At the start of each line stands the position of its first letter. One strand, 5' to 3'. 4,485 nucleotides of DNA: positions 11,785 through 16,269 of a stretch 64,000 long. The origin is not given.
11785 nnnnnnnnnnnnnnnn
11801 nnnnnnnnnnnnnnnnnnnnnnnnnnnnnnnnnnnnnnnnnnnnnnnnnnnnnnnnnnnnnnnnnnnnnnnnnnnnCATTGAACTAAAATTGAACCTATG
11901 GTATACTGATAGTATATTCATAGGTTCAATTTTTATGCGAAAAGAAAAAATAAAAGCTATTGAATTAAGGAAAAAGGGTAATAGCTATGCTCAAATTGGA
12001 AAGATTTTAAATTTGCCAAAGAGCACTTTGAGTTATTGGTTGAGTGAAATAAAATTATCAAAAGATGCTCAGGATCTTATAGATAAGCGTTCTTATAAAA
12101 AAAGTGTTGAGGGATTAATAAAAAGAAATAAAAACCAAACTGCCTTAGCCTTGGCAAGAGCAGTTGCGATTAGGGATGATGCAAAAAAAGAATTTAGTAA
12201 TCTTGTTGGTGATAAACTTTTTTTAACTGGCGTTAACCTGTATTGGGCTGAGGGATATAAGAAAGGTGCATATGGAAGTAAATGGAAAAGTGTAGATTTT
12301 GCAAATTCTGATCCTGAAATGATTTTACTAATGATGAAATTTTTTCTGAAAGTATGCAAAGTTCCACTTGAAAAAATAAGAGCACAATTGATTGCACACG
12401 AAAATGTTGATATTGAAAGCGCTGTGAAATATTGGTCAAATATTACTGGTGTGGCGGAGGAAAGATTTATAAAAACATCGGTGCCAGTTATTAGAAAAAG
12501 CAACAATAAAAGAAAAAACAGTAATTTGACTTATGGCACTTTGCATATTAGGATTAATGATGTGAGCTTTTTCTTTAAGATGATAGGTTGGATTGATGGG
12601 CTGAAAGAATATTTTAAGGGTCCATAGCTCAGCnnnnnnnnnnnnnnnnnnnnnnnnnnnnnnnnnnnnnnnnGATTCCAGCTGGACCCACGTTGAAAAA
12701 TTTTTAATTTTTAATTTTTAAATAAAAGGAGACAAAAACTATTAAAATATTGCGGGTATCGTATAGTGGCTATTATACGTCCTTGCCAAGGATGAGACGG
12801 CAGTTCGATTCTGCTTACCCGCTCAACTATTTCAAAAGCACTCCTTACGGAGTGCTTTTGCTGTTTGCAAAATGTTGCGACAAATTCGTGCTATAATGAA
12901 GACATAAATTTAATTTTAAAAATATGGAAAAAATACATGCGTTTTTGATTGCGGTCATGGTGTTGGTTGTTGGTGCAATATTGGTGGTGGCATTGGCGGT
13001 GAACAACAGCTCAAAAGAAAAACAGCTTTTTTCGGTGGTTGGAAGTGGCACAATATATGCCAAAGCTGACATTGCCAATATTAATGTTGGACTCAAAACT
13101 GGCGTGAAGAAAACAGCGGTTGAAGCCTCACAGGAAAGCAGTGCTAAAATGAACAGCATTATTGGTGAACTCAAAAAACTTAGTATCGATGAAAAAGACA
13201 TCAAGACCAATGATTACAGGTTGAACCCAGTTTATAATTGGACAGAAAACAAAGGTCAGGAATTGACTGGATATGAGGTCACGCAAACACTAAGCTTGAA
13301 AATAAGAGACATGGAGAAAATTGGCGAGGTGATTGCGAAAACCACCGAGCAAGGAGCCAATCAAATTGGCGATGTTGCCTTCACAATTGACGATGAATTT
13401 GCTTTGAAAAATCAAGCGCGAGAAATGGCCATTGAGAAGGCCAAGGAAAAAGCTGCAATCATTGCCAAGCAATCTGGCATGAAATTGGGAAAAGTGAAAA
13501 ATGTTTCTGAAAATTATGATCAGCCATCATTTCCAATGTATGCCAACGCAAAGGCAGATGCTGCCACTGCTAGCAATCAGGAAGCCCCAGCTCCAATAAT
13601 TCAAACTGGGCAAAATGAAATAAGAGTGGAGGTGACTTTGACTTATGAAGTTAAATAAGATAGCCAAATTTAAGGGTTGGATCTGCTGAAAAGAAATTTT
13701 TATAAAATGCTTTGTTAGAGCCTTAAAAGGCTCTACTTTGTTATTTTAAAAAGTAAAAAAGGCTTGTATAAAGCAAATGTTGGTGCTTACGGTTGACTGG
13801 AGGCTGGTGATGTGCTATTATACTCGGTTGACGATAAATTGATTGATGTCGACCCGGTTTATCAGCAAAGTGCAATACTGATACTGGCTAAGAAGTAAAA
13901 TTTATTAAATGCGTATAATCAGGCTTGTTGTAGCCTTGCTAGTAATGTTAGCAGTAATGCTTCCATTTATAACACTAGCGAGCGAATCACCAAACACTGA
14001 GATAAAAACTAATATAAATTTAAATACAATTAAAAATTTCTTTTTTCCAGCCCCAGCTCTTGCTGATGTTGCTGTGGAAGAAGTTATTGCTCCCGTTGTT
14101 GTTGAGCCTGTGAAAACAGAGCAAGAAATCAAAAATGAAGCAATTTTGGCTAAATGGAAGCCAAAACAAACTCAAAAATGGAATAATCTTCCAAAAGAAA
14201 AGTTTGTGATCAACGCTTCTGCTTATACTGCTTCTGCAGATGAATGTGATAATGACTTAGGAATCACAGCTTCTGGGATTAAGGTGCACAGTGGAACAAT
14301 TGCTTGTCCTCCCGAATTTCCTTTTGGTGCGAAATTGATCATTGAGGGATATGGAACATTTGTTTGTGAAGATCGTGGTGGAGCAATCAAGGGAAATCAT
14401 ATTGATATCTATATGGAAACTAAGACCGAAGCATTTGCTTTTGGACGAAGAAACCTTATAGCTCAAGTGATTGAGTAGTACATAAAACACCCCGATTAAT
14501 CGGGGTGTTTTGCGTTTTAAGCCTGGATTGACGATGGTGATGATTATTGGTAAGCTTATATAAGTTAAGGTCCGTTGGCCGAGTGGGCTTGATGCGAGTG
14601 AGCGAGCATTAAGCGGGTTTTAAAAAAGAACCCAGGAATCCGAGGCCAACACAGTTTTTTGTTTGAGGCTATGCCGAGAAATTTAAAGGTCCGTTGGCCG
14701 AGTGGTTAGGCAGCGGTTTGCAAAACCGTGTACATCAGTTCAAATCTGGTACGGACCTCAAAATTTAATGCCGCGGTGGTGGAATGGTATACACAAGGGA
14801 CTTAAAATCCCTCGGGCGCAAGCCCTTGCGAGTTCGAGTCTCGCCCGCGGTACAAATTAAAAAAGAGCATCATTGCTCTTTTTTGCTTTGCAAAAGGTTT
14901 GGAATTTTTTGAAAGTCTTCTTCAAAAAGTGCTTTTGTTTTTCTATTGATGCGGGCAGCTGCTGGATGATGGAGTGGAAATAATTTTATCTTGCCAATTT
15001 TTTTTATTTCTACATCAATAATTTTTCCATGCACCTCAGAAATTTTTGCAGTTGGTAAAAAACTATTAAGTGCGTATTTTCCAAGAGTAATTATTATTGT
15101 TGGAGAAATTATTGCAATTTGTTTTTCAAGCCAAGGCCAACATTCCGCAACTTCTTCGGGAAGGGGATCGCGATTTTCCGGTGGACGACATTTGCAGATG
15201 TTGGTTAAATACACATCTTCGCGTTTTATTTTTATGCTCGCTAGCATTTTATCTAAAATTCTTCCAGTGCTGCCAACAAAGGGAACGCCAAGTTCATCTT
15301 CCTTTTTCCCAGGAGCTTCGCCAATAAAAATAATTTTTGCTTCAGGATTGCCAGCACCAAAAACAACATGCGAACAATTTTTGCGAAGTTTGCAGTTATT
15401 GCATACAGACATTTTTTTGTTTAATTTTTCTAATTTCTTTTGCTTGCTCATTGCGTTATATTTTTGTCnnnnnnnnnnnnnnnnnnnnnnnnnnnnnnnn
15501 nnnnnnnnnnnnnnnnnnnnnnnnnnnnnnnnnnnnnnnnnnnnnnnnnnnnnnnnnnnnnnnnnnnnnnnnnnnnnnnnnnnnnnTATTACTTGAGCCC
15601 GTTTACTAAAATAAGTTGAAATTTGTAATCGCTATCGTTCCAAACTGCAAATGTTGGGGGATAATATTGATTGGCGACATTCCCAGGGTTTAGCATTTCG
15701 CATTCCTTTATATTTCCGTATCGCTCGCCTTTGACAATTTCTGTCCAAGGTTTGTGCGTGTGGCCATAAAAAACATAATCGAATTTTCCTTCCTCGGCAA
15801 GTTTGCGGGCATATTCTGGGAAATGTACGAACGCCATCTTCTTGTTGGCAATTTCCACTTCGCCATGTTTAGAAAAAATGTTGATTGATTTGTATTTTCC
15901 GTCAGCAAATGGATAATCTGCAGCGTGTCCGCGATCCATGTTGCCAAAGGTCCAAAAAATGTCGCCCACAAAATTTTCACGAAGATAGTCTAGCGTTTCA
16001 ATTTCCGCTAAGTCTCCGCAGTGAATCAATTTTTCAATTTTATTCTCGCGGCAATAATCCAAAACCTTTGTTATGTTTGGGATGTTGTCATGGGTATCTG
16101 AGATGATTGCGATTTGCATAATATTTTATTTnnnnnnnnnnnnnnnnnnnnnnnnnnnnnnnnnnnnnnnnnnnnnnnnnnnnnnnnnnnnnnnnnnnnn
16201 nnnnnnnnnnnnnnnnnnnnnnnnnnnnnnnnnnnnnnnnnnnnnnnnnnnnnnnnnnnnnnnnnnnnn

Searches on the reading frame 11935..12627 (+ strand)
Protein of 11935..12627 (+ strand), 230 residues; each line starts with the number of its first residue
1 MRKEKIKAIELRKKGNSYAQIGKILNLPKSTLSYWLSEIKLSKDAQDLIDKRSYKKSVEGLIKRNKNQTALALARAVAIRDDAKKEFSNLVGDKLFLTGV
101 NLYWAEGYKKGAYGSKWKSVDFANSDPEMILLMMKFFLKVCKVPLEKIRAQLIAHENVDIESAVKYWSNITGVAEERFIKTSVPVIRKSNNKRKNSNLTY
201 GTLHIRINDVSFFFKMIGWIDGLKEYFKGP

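Call 80: search_protein_families(library=pfam, proteins=[window:11935-12627:+], max_evalue=0.0001)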
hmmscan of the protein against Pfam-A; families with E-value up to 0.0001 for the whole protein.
window:11935-12627:+ (230 aa): 3 families
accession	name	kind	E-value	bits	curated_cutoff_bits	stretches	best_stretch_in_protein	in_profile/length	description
PF04218.19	CENP-B_N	-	1.7e-05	24.8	21.2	1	3-37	10-44/53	CENP-B N-terminal DNA-binding domain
PF13384.12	HTH_23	-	2.4e-05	24.4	24.6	1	3-37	5-39/50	Homeodomain-like domain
PF25787.1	HTH_SB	-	9e-05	22.6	43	0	7-34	14-41/53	Sleeping Beauty transposase HTH domain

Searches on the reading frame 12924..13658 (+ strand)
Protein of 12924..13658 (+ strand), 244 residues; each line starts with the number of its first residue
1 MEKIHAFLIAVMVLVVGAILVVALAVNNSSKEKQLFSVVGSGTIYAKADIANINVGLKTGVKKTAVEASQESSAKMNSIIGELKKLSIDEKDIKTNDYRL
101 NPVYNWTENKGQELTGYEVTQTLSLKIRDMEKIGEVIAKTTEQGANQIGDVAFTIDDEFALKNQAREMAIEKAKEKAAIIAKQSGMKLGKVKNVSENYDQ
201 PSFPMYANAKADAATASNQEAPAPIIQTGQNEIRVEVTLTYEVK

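Call 80: search_protein_families(library=pfam, proteins=[window:12924-13658:+], max_evalue=0.0001)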
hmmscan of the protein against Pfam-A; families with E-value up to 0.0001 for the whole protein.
window:12924-13658:+ (244 aa): 1 family
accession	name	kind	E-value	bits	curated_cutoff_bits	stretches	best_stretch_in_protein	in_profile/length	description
PF04402.19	SIMPL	-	1.8e-51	175.8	25.2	1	37-241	2-205/205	Protein of unknown function (DUF541)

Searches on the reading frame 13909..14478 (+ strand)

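Call 80: search_protein_families(library=pfam, proteins=[window:13909-14478:+], max_evalue=0.0001)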
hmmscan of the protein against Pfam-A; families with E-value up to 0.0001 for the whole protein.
window:13909-14478:+ (189 aa): 1 family
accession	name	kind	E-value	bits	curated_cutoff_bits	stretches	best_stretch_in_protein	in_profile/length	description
PF06725.17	3D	-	1.3e-12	48.2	23.8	1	131-182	3-65/72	3D domain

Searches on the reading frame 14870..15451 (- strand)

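Call 80: search_protein_families(library=pfam, proteins=[window:14870-15451:-], max_evalue=0.0001)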
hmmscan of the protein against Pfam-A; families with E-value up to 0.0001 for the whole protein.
window:14870-15451:- (193 aa): 1 family
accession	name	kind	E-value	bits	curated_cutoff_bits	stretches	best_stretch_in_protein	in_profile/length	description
PF03167.25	UDG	-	3.8e-38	131.2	24.3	1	31-181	1-138/141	Uracil DNA glycosylase superfamily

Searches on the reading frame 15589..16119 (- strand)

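Call 80: search_protein_families(library=pfam, proteins=[window:15589-16119:-], max_evalue=0.0001)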
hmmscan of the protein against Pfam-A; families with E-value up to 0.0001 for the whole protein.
window:15589-16119:- (176 aa): 2 families
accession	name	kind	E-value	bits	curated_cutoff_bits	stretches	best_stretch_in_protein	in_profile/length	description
PF12850.12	Metallophos_2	-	2.2e-25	89.9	27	1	1-159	1-148/154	Calcineurin-like phosphoesterase superfamily domain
PF00149.33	Metallophos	-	1.3e-13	52.2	21.5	1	1-124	1-191/191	Calcineurin-like phosphoesterase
